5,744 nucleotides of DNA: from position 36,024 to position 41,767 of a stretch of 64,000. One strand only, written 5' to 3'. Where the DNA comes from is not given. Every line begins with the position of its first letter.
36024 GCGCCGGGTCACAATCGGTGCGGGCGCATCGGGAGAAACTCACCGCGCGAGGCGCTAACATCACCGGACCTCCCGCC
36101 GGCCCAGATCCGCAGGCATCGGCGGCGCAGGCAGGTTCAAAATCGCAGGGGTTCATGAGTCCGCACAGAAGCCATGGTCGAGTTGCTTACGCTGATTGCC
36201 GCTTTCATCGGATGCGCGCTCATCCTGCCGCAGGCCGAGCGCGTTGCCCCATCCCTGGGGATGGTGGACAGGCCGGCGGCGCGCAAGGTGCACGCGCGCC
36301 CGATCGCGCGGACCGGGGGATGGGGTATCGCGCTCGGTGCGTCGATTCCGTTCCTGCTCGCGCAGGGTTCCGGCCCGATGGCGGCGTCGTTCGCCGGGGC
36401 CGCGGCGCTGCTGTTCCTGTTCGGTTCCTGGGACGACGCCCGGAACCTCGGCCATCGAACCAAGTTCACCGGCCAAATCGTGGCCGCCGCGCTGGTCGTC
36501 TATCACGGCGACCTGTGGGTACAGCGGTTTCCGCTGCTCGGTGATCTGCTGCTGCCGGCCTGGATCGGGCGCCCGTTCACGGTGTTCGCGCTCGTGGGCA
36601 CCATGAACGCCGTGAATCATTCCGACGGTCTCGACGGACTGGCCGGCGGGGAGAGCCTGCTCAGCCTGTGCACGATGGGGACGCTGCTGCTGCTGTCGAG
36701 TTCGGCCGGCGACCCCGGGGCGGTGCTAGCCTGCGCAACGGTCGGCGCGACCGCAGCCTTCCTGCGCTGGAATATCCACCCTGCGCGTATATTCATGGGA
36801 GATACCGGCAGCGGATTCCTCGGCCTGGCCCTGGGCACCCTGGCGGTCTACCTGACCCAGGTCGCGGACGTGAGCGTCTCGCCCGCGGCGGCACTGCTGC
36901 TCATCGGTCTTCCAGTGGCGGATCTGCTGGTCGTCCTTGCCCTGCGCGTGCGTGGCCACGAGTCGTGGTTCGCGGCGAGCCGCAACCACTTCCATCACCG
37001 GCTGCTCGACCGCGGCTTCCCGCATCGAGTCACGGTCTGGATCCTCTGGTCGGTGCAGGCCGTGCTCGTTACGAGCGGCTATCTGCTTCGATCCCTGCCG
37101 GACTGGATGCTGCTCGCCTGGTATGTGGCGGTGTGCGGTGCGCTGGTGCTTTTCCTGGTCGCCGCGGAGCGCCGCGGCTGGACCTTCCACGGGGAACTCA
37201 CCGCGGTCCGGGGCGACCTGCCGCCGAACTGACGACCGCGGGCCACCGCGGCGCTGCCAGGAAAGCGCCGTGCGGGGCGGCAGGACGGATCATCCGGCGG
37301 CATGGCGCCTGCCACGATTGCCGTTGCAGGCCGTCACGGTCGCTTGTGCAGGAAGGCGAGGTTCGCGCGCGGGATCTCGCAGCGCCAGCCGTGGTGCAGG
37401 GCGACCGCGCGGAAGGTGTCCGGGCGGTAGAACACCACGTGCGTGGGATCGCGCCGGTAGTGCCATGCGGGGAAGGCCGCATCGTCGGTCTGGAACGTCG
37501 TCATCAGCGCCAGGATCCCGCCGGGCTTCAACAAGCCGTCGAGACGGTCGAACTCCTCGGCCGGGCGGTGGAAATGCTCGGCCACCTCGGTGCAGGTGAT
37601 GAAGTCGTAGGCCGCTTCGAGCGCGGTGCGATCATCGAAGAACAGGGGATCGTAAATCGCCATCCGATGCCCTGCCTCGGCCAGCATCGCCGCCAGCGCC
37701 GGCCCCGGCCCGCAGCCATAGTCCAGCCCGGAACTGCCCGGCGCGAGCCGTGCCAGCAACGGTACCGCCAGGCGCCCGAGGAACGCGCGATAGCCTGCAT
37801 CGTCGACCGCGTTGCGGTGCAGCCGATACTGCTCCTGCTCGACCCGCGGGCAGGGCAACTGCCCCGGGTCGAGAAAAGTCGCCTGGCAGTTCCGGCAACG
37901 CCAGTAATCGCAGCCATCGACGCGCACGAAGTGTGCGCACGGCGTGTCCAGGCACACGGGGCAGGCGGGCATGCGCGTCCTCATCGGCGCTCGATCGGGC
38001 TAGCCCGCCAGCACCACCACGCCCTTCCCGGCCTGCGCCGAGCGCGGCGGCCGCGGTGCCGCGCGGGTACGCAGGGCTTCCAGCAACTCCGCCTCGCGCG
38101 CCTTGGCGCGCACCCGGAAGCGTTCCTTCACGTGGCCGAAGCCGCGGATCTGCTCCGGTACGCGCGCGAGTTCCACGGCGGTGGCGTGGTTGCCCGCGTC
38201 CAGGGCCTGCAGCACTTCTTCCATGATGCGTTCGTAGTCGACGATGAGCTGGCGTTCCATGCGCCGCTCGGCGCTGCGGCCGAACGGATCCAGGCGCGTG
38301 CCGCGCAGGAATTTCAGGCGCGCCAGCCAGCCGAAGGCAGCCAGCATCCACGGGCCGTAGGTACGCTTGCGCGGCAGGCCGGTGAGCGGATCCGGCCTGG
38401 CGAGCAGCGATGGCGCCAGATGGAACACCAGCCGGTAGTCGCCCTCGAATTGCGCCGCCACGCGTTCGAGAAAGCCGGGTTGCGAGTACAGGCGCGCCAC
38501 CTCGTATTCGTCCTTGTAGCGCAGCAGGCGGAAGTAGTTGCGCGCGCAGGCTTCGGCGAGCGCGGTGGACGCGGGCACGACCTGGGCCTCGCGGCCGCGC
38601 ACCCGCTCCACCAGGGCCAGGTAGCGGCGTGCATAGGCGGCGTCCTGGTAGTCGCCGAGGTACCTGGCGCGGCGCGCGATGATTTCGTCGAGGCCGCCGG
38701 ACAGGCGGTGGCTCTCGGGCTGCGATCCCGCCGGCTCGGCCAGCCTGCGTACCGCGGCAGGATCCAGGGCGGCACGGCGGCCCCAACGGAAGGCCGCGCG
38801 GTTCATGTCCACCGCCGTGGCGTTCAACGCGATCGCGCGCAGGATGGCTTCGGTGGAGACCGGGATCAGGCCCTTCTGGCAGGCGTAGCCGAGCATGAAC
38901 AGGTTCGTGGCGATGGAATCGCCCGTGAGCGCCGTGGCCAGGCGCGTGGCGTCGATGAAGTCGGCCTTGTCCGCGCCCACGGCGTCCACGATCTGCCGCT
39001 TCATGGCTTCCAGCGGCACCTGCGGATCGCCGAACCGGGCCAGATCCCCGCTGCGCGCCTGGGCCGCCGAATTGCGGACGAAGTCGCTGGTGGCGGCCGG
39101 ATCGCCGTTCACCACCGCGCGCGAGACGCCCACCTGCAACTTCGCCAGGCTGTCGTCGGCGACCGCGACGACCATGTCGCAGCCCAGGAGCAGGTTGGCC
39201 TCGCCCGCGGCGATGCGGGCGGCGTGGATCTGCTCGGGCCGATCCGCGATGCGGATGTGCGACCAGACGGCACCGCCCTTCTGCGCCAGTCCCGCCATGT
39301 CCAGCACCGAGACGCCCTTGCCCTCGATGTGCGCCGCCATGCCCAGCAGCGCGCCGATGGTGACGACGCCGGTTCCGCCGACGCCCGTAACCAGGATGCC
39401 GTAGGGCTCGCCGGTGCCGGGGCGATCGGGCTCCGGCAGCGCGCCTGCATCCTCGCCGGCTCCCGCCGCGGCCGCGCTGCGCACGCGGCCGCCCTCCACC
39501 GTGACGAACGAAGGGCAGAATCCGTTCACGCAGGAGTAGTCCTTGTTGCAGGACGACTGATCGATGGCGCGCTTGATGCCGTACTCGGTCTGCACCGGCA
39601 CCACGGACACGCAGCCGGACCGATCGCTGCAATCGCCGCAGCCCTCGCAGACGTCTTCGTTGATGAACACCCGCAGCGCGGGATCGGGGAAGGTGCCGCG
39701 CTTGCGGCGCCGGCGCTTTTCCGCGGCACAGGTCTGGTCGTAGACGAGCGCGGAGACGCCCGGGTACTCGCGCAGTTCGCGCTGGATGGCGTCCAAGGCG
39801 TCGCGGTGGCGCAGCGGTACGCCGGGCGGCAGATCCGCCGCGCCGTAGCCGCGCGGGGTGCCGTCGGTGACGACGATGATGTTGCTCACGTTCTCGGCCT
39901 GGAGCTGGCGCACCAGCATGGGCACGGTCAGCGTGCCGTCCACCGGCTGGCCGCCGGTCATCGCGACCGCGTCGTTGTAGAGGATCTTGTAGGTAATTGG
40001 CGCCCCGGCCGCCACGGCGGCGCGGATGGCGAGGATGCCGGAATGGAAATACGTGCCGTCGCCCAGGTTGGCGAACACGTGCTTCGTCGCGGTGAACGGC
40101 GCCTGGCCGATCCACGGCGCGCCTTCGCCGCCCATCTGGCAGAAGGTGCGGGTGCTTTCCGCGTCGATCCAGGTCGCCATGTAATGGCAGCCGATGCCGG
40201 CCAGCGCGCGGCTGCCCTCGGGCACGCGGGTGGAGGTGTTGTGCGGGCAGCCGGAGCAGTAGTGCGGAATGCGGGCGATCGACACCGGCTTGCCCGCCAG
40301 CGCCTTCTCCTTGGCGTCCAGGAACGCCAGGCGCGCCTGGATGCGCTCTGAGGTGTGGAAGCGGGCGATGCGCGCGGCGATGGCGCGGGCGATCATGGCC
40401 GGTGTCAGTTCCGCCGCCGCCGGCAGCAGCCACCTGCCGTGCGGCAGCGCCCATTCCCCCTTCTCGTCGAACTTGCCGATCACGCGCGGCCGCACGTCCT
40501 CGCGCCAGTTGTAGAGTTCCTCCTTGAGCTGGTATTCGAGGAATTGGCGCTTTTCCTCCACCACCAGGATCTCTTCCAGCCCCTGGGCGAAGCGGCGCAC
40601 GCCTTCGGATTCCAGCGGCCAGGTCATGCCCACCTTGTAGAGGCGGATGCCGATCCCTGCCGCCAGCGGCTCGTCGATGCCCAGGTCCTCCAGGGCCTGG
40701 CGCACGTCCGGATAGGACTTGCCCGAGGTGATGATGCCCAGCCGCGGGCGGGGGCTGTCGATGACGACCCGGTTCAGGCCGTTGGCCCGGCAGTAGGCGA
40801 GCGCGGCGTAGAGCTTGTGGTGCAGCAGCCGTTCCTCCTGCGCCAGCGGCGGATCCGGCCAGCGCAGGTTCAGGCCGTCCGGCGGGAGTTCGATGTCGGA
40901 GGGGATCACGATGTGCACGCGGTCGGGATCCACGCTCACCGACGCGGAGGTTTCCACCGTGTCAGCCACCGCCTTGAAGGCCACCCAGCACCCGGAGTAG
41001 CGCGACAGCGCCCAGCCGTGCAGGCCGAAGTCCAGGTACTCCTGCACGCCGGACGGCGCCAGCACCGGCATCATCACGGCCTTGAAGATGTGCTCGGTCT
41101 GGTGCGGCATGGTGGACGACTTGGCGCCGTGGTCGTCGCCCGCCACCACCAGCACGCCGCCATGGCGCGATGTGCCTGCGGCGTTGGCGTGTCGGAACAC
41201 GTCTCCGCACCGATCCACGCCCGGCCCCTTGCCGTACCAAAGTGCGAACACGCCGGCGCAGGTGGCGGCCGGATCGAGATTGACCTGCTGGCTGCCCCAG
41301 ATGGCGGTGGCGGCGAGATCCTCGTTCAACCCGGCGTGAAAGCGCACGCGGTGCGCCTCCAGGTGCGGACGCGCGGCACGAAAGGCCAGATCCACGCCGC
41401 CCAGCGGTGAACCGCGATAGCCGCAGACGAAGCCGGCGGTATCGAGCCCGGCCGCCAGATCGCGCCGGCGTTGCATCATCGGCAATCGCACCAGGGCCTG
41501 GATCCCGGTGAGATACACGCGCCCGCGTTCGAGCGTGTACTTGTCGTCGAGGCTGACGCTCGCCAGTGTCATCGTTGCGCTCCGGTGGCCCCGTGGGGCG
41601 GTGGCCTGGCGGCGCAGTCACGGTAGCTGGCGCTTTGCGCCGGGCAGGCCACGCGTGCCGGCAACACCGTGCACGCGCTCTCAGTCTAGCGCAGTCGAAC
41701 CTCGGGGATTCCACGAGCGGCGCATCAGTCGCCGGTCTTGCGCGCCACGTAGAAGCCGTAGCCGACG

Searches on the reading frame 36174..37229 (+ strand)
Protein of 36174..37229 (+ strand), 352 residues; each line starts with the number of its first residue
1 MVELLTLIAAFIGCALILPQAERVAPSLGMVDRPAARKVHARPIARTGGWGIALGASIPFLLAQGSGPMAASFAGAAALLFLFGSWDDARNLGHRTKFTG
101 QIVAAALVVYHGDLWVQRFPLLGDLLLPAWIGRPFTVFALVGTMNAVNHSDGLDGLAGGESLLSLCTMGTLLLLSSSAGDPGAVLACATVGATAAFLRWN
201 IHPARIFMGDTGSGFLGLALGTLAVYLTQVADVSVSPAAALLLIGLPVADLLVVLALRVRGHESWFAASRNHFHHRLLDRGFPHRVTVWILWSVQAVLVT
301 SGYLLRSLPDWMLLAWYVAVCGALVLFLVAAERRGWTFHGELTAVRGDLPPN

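Call 64: search_protein_families(library=pfam, proteins=[window:36174-37229:+], max_evalue=0.001)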
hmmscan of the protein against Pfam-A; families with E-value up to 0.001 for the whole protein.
window:36174-37229:+ (352 aa): 1 family
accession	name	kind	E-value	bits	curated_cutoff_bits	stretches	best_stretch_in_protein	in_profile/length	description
PF00953.26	Glycos_transf_4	-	6e-38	130.8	27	1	72-227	3-159/160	Glycosyl transferase family 4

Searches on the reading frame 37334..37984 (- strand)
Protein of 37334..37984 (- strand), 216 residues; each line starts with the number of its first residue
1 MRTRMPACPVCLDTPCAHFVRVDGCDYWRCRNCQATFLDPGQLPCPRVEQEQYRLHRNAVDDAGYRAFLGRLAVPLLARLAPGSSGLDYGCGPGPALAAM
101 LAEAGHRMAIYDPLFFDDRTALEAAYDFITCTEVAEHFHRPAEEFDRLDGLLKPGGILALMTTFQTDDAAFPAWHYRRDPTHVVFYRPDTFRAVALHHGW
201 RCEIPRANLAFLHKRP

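Call 64: search_protein_families(library=pfam, proteins=[window:37334-37984:-], max_evalue=0.001)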
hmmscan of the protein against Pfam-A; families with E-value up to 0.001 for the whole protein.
window:37334-37984:- (216 aa): 4 families
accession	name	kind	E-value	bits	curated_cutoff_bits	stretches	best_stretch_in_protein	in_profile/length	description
PF13489.12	Methyltransf_23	-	5.5e-23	81.9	27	1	69-202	5-161/164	Methyltransferase domain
PF08241.18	Methyltransf_11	-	3e-06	28.2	21.2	1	123-159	58-94/95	Methyltransferase domain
PF08242.18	Methyltransf_12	-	3.5e-06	28.1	30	1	121-158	64-98/98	Methyltransferase domain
PF13649.12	Methyltransf_25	-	0.00091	20.3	27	0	123-156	62-97/97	Methyltransferase domain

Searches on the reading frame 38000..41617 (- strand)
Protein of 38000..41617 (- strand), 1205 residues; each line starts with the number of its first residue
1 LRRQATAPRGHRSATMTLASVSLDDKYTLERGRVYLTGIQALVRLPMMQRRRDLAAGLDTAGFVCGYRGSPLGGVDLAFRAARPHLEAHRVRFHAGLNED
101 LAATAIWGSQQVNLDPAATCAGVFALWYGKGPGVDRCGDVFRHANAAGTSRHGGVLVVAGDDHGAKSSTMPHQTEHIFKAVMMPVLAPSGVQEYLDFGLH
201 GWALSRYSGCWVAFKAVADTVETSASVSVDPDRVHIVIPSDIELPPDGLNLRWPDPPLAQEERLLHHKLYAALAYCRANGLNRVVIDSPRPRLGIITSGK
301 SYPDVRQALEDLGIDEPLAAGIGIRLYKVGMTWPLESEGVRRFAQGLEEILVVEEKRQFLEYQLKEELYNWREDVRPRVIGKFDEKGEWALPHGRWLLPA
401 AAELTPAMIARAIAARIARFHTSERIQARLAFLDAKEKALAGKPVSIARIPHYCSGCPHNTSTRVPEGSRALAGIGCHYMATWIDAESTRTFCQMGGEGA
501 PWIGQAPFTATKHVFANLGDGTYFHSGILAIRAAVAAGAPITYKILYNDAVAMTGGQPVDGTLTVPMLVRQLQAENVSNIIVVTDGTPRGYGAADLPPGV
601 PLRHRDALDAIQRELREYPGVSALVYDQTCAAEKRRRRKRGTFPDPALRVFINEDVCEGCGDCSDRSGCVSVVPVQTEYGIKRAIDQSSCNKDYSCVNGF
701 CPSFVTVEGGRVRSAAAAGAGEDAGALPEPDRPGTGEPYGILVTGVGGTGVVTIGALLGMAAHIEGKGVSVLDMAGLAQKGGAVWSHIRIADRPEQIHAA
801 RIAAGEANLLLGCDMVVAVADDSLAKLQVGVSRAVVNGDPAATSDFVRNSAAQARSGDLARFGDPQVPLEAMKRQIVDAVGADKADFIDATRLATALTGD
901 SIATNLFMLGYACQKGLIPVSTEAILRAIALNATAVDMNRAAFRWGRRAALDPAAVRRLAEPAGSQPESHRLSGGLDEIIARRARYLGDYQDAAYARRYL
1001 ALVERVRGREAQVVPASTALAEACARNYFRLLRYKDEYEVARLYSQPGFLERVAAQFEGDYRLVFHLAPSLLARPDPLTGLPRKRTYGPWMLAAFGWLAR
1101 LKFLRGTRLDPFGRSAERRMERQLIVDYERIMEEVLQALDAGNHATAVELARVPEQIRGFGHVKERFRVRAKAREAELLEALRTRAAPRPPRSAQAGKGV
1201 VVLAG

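Call 12: search_protein_families(library=pfam, proteins=[window:38000-41617:-], max_evalue=0.001)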
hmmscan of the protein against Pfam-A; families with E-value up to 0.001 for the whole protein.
window:38000-41617:- (1205 aa): 3 families
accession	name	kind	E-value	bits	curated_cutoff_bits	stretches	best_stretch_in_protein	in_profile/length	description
PF20169.3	DUF6537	-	4.8e-70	236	27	1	976-1175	1-201/203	Family of unknown function (DUF6537)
PF01558.24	POR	-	2.5e-22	80.3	27.4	1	747-947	1-172/173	Pyruvate ferredoxin/flavodoxin oxidoreductase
PF02775.26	TPP_enzyme_C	-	3.3e-06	27.4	21.9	1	474-559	1-93/151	Thiamine pyrophosphate enzyme, C-terminal TPP binding domain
